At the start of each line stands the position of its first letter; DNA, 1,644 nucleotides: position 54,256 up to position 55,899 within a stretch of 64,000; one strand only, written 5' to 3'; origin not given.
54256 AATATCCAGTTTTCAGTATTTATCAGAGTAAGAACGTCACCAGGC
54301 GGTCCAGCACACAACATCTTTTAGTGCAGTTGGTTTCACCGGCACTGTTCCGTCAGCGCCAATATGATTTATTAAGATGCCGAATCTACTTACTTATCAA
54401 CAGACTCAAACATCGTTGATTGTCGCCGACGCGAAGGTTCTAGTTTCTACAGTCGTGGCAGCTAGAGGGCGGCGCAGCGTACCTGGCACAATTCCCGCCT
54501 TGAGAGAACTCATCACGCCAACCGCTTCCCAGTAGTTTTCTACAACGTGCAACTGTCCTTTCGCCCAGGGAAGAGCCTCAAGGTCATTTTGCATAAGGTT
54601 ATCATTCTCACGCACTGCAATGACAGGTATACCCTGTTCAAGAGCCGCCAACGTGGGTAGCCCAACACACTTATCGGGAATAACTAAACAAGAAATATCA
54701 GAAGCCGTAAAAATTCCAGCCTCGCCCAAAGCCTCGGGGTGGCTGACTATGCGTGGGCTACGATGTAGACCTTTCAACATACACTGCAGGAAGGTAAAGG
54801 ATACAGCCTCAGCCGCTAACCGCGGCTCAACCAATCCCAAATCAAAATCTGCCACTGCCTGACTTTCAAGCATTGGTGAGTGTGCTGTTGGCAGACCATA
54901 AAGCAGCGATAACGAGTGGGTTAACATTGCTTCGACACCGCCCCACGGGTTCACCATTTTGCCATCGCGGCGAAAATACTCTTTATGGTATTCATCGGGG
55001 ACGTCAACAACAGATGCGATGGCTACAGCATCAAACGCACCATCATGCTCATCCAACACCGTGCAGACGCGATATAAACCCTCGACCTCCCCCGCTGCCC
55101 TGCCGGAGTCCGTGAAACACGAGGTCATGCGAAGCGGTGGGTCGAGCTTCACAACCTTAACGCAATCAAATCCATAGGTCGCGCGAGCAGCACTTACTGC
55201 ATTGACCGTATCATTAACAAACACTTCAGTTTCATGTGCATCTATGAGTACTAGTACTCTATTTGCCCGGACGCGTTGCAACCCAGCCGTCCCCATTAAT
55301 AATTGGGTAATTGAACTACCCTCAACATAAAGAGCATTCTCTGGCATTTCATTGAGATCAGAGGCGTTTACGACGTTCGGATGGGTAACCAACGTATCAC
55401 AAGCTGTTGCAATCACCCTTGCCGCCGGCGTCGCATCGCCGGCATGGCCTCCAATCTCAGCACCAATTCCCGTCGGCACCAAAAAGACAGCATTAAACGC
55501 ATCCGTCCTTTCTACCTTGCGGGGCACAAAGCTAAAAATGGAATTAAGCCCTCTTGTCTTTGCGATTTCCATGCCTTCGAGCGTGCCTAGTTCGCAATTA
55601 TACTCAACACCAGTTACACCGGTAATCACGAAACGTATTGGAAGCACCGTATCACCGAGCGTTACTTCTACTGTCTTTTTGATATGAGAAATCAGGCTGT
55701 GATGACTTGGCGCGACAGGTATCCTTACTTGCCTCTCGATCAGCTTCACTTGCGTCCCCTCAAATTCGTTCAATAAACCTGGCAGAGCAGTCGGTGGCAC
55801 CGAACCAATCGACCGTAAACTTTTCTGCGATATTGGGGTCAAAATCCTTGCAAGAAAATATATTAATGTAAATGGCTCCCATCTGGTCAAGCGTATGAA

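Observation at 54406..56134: Translationally coupled pair: divergent AdoMetDC-fold pyruvoyl enzyme plus a DUF3326-like protein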

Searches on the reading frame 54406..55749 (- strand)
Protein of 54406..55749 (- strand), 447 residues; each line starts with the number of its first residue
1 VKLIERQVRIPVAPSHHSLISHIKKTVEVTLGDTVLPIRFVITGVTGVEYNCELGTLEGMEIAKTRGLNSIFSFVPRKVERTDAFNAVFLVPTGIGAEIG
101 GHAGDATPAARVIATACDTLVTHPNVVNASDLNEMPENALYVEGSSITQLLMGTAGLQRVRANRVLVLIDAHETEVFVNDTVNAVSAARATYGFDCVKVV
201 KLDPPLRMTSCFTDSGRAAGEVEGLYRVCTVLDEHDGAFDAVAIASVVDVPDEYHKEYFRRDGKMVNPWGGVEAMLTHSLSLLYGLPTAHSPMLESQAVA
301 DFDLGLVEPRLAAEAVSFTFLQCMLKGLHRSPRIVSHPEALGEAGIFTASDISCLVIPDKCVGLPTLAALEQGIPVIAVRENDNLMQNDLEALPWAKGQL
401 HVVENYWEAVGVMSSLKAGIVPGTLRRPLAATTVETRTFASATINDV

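Call 3: search_protein_families(library=pfam, proteins=[window:54406-55749:-], max_evalue=0.01)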
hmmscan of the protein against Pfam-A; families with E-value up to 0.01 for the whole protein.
window:54406-55749:- (447 aa): 1 family
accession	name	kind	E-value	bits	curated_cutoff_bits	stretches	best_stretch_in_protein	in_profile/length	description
PF11805.13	DUF3326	-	2.4e-95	319.8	25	1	87-425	2-336/337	Protein of unknown function (DUF3326)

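Call 4: search_protein_families(library=ncbifam, proteins=[window:54406-55749:-], max_evalue=0.01)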
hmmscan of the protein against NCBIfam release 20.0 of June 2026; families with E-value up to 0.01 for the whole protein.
window:54406-55749:- (447 aa): 0 families

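Call 7: search_solved_structures(query=window:54406-55749:-, max_evalue=1, show_alignments=2)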
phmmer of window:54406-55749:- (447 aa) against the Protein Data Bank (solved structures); distinct sequences matched with E-value up to 1: 2.
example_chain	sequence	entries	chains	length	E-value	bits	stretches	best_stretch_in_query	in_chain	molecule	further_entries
4wgf_A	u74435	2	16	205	0.24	13.4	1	355-397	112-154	Probable hydrolase | Putative hydrolase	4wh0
5xg5_A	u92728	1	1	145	0.96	11.4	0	246-272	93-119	MITSUBA-1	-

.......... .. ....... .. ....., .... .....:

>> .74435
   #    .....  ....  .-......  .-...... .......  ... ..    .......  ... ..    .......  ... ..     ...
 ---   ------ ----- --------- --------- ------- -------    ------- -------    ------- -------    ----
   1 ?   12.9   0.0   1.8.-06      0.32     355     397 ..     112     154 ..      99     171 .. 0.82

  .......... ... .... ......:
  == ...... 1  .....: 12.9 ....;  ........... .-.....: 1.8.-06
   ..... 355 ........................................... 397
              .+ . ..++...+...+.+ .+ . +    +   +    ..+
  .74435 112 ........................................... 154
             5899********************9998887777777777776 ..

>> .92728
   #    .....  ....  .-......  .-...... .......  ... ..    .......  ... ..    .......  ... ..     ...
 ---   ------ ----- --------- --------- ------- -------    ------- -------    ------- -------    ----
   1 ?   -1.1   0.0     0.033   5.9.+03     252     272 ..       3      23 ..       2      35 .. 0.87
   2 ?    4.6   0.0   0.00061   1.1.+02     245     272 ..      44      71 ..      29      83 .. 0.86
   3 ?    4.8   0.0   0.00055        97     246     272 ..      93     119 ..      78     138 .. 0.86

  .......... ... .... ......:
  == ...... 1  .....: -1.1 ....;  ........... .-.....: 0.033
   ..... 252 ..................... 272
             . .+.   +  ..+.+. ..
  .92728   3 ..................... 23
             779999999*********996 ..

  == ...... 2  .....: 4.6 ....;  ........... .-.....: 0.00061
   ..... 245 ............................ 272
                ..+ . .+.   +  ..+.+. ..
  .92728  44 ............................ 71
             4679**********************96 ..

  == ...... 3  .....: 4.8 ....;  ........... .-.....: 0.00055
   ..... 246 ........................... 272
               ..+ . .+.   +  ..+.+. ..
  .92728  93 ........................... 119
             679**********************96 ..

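Call 11: find_homologous_proteins(query=window:54406-55749:-, max_evalue=0.00001)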
Query window:54406-55749:- (447 aa): 6658 proteins with E <= 0.00001 among 8000 candidates; the best 120 are listed.
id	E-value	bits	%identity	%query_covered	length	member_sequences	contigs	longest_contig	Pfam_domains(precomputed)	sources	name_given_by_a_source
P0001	5.6e-292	986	98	100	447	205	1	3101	PF11805.14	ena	-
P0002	6.6e-231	785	78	99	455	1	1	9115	PF11805.14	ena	-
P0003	1.0e-228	777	77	99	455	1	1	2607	PF11805.14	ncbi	-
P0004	4.1e-228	775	76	99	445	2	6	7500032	PF11805.14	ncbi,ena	-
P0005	4.6e-228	775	78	99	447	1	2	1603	PF11805.14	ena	-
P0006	5.2e-228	775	77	99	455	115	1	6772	PF11805.14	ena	-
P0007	7.8e-228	774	67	82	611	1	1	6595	PF11805.14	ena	-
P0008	1.0e-227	774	75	99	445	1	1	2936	PF11805.14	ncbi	-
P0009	1.1e-227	774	95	81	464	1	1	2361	PF02771.22,PF11805.14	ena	-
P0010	2.8e-227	773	77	99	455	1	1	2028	PF11805.14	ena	-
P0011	9.5e-227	771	75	99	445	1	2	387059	PF11805.14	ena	-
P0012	2.2e-226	770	76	98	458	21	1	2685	PF11805.14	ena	-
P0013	3.7e-226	769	75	99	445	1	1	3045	PF11805.14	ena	-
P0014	1.5e-224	764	75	99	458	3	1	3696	PF11805.14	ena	-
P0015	7.7e-224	761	76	99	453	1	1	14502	PF11805.14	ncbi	-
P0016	8.2e-224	761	75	98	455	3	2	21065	PF11805.14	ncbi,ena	-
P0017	5.8e-223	758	76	98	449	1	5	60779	PF11805.14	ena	-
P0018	7.8e-223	758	76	98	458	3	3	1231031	PF11805.14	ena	-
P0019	1.5e-222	757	73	99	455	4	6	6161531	PF11805.14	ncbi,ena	-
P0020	1.5e-222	757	75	99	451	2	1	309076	PF11805.14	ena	-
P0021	2.2e-222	757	74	99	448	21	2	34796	PF11805.14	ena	-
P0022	1.1e-220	751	75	98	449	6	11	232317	PF11805.14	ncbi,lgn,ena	-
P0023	1.7e-220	750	73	99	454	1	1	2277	PF11805.14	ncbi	-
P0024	4.4e-220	749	74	99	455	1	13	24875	PF11805.14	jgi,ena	jgi:hypothetical protein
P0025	5.6e-220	749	73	99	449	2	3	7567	PF11805.14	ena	-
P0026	2.5e-219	746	76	98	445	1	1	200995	PF11805.14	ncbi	-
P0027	3.2e-219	746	74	98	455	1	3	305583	PF11805.14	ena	-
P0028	3.6e-219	746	74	99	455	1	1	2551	PF11805.14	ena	-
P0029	5.5e-219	745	75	99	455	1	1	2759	PF11805.14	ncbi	-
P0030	3.1e-218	743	74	100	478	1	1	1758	PF11805.14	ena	-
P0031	4.2e-218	742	74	98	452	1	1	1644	PF11805.14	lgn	-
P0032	1.3e-217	741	72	100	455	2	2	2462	PF11805.14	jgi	-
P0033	1.4e-217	741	74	99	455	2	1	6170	PF11805.14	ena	-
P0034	1.5e-217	741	72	99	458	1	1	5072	PF11805.14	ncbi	-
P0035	1.7e-217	740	75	99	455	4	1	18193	PF11805.14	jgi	jgi:hypothetical protein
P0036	3.2e-217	739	74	98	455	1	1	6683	PF11805.14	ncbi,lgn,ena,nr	ncbi:MAG: DUF3326 domain-containing protein [Proteobacteria bacterium]|nr:DUF3326 domain-containing 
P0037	4.3e-217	739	75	98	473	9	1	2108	PF11805.14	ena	-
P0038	5.7e-217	739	74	99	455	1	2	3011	PF11805.14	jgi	jgi:hypothetical protein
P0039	6.7e-217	738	72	98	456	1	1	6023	PF11805.14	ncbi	-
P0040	9.5e-217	738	74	98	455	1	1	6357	PF11805.14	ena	-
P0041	9.9e-217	738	73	98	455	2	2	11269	PF11805.14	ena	-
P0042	2.1e-216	737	74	98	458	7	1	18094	PF11805.14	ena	-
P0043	4.2e-216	736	75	98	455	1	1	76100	PF11805.14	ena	-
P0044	5.5e-216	735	74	98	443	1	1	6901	PF11805.14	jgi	jgi:hypothetical protein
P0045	6.6e-216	735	74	98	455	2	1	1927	PF11805.14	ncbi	-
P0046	9.5e-216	735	73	99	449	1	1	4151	PF11805.14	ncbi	-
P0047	1.0e-215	735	74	98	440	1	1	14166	PF11805.14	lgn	-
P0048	1.2e-215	734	73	98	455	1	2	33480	PF11805.14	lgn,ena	-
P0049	1.4e-215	734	73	99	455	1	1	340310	PF11805.14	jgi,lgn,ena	-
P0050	1.5e-215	734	75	99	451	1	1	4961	PF11805.14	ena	-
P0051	2.0e-215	734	73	99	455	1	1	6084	PF11805.14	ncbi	-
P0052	2.8e-215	733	75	98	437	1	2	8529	PF11805.14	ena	-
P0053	3.9e-215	733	72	98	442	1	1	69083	PF11805.14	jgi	jgi:hypothetical protein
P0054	4.7e-215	732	73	98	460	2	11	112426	PF11805.14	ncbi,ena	-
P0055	5.1e-215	732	72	100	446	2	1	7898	PF11805.14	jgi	-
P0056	6.3e-215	732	73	98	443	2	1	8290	PF11805.14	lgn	-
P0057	1.2e-214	731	74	98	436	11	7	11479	PF11805.14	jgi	jgi:hypothetical protein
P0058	1.7e-214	730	73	99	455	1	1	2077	PF11805.14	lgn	-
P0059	3.0e-214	730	70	99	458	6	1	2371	PF11805.14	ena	-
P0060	3.1e-214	730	72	99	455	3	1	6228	PF11805.14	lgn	-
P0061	4.9e-214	729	73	99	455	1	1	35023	PF11805.14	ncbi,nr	ncbi:MAG: DUF3326 domain-containing protein [Pseudomonadota bacterium]|nr:DUF3326 domain-containing 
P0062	5.1e-214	729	73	98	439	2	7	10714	PF11805.14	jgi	jgi:hypothetical protein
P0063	6.3e-214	729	74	99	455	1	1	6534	PF11805.14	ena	-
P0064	7.1e-214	728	72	99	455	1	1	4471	PF11805.14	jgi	jgi:hypothetical protein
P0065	8.1e-214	728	73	98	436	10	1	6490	PF11805.14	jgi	jgi:hypothetical protein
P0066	9.7e-214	728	72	98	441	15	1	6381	PF11805.14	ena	-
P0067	9.9e-214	728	72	99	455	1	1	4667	PF11805.14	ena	-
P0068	1.1e-213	728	72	98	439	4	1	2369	PF11805.14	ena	-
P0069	1.1e-213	728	72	99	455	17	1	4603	PF11805.14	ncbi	-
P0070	1.5e-213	727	71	99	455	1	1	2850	PF11805.14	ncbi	-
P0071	2.9e-213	726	73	99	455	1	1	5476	PF11805.14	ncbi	-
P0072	4.4e-213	726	71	98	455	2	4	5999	PF11805.14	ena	-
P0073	5.7e-213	725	71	99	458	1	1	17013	PF11805.14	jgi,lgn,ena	-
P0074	6.2e-213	725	72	98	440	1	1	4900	PF11805.14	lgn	-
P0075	1.4e-212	724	73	99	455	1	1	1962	PF11805.14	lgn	-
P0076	1.6e-212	724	72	98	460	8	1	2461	PF11805.14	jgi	jgi:hypothetical protein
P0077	1.7e-212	724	71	99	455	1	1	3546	PF11805.14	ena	-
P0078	1.8e-212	724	71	99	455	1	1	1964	PF11805.14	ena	-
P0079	2.1e-212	724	73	98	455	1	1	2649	PF11805.14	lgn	-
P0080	2.4e-212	723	71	99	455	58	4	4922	PF11805.14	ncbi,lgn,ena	-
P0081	2.5e-212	723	71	98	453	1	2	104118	PF11805.14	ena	-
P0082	4.0e-212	723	70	99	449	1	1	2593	PF11805.14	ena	-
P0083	4.1e-212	723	71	99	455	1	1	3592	PF11805.14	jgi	jgi:hypothetical protein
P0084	4.9e-212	722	71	100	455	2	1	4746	PF11805.14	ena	-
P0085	6.6e-212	722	73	98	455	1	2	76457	PF11805.14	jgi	jgi:hypothetical protein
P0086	8.5e-212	722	73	98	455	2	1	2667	PF11805.14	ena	-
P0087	1.0e-211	721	71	99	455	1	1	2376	PF11805.14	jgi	jgi:hypothetical protein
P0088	1.2e-211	721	71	99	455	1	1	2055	PF11805.14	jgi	jgi:hypothetical protein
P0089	1.3e-211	721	72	99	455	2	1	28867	PF11805.14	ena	-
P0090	1.5e-211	721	70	99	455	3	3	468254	PF11805.14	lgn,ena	-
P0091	1.9e-211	720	71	99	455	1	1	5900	PF11805.14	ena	-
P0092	2.8e-211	720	72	98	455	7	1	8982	PF11805.14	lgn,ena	-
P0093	3.0e-211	720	71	99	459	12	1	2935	PF11805.14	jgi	jgi:hypothetical protein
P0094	3.2e-211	720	71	98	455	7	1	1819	PF11805.14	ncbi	-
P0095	4.1e-211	719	71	99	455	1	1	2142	PF11805.14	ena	-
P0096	9.0e-211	718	71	99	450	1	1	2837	PF11805.14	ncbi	ncbi:MAG: DUF3326 domain-containing protein, partial [Rhodospirillales bacterium]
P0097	9.4e-211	718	70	99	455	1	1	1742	PF11805.14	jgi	-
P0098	1.0e-210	718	70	99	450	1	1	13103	PF11805.14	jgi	jgi:hypothetical protein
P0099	1.1e-210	718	71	99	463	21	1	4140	PF11805.14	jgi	-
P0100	1.1e-210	718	71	98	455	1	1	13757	PF11805.14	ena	-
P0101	1.3e-210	718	69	100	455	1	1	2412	PF11805.14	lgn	-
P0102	1.5e-210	717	70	99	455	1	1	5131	PF11805.14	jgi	jgi:hypothetical protein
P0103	1.6e-210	717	70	99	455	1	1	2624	PF11805.14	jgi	jgi:hypothetical protein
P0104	1.6e-210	717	70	99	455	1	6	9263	PF11805.14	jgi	jgi:hypothetical protein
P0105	2.1e-210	717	72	98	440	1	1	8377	PF11805.14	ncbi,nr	ncbi:MAG: DUF3326 domain-containing protein [Proteobacteria bacterium]|nr:DUF3326 domain-containing 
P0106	2.2e-210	717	70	98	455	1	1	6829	PF11805.14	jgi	jgi:hypothetical protein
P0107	2.5e-210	717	71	98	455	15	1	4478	PF11805.14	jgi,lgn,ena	jgi:hypothetical protein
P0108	3.1e-210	716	71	99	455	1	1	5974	PF11805.14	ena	-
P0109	3.6e-210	716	72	98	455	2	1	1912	PF11805.14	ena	-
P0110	3.7e-210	716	71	99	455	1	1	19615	PF11805.14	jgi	jgi:hypothetical protein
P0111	3.9e-210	716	70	99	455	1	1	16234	PF11805.14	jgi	jgi:hypothetical protein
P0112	4.1e-210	716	69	99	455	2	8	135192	PF11805.14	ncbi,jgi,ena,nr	ncbi:MAG: DUF3326 domain-containing protein [Rhodospirillaceae bacterium]|jgi:hypothetical protein|n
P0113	6.6e-210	715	70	99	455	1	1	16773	PF11805.14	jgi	jgi:hypothetical protein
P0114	6.6e-210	715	70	99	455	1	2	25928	PF11805.14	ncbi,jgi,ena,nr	ncbi:MAG: DUF3326 domain-containing protein [Rhodospirillaceae bacterium]|jgi:hypothetical protein|n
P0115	6.8e-210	715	72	98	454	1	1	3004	PF11805.14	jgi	jgi:hypothetical protein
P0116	8.4e-210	715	71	99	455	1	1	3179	PF11805.14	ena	-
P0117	1.1e-209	715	70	99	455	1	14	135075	PF11805.14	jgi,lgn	jgi:hypothetical protein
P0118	1.1e-209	715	70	99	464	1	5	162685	PF11805.14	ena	-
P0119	2.0e-209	714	71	99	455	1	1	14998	PF11805.14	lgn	-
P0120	2.2e-209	714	70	99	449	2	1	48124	PF11805.14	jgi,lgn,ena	-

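Call 15: find_encoding_contigs(protein=P0004, flank=10000, max_places=3)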
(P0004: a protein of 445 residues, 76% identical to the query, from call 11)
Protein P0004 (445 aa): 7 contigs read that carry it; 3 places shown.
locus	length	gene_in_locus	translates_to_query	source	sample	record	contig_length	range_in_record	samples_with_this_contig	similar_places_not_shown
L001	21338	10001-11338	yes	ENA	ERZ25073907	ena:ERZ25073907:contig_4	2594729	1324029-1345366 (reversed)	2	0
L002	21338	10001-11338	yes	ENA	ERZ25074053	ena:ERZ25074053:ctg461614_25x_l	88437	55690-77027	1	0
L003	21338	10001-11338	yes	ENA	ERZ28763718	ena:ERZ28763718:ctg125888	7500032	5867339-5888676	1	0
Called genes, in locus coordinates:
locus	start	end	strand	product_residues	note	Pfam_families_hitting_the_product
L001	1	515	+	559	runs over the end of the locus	PF00989:PAS (weak), PF00563:EAL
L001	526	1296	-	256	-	PF00106:adh_short, PF08659:KR, PF13561:adh_short_C2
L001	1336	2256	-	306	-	PF13379:NMT1_2, PF09084:NMT1, PF12974:Phosphonate-bd (weak)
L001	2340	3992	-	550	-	PF02776:TPP_enzyme_N, PF00205:TPP_enzyme_M, PF02775:TPP_enzyme_C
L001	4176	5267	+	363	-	PF01053:Cys_Met_Meta_PP, PF00155:Aminotran_1_2 (weak)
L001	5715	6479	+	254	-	PF00665:rve (faint), PF13610:DDE_Tnp_IS240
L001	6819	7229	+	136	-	PF03994:DUF350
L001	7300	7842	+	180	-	PF06693:DUF1190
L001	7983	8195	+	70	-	-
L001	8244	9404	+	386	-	PF03738:GSP_synth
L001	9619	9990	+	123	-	PF02675:AdoMet_dc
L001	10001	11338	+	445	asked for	PF11805:DUF3326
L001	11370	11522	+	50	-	-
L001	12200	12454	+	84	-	-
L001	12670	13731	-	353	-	PF13551:HTH_29, PF13565:HTH_32, PF13592:HTH_33, PF13358:DDE_3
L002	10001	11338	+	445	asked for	PF11805:DUF3326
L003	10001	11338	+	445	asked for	PF11805:DUF3326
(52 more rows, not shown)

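Call 17: search_protein_representatives(protein=window:54406-55749:-)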
Query: 447 residues. Proteins with E-value up to 0.001 (for the whole library): 1222; up to 1e-10: 801; up to 1e-30: 321. The best 150 are listed.
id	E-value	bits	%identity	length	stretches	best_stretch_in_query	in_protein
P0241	6.0e-170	582.1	57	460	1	1-440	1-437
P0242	2.6e-136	471.2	50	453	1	1-436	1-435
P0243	8.5e-132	456.4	50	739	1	4-431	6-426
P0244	1.2e-129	449.3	49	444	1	5-435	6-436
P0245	6.9e-128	443.5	50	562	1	3-434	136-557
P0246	1.6e-120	419.2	46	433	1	1-434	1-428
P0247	1.0e-118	413.2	50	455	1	5-434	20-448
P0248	1.0e-117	410.0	46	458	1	1-426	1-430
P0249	7.9e-116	403.7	48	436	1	2-433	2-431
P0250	1.0e-115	403.4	47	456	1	34-434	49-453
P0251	2.6e-114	398.7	50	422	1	1-434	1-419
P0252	3.9e-114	398.2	59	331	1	120-435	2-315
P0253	9.4e-114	396.9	46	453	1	1-428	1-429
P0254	1.2e-111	390.0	58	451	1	72-378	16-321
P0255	8.3e-111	387.2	47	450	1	10-431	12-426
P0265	5.9e-103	361.3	58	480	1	14-315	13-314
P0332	3.2e-59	217.3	40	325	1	86-430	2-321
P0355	1.8e-55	204.9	39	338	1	86-434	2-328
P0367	1.4e-53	198.7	41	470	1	84-428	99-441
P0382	3.9e-51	190.6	48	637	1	49-273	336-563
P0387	8.9e-50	186.1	37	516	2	84-224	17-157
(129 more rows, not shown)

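Call 18: search_protein_families(library=pfam, proteins=[P0243, P0245, P0382, P0007, P0387, P0367, P0009, P0265], max_evalue=0.01)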
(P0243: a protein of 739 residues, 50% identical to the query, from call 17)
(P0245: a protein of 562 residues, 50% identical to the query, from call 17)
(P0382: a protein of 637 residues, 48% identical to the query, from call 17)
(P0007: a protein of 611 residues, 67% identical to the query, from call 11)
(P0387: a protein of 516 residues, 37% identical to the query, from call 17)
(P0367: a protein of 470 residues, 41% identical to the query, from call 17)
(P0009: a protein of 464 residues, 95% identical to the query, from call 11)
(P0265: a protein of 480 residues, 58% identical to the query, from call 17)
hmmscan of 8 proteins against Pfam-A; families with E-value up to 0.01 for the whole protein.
P0243 (739 aa): 1 family
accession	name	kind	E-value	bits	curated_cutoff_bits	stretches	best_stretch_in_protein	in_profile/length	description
PF11805.13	DUF3326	-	7.5e-88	295.2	25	1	84-420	2-336/337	Protein of unknown function (DUF3326)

P0245 (562 aa): 2 families
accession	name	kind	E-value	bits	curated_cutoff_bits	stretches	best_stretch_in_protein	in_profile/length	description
PF11805.13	DUF3326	-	2.9e-88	296.6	25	1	215-548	2-336/337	Protein of unknown function (DUF3326)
PF02675.21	AdoMet_dc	-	2.4e-13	50.8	25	1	10-124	2-106/107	S-adenosylmethionine decarboxylase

P0382 (637 aa): 1 family
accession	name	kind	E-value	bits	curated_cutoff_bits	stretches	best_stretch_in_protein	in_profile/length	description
PF11805.13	DUF3326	-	2.5e-35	122.5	25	1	376-481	2-107/337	Protein of unknown function (DUF3326)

P0007 (611 aa): 3 families
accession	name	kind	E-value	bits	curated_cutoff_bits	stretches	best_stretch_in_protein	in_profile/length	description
PF11805.13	DUF3326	-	3.6e-137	457.3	25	2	233-572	1-336/337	Protein of unknown function (DUF3326)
PF19132.5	DUF5815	-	0.00051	20.5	25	0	149-182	13-46/155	Family of unknown function (DUF5815)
PF01361.26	Tautomerase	-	0.0012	19.1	22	0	132-148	42-58/60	Tautomerase enzyme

P0387 (516 aa): 1 family
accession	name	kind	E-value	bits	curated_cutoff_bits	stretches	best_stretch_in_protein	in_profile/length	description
PF11805.13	DUF3326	-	5.7e-106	354.8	25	2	20-190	2-173/337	Protein of unknown function (DUF3326)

P0367 (470 aa): 1 family
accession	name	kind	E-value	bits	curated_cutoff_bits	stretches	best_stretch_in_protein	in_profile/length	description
PF11805.13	DUF3326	-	1.6e-154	514.4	25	1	101-439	1-337/337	Protein of unknown function (DUF3326)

P0009 (464 aa): 2 families
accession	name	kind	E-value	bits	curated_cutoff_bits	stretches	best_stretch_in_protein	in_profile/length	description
PF11805.13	DUF3326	-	2e-80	270.8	25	1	87-363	2-276/337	Protein of unknown function (DUF3326)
PF02771.21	Acyl-CoA_dh_N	-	4.5e-11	43.6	22.9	1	351-418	44-113/113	Acyl-CoA dehydrogenase, N-terminal domain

P0265 (480 aa): 1 family
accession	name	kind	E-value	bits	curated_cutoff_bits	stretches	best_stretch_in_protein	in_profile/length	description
PF11805.13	DUF3326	-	8.3e-60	203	25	1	85-314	1-228/337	Protein of unknown function (DUF3326)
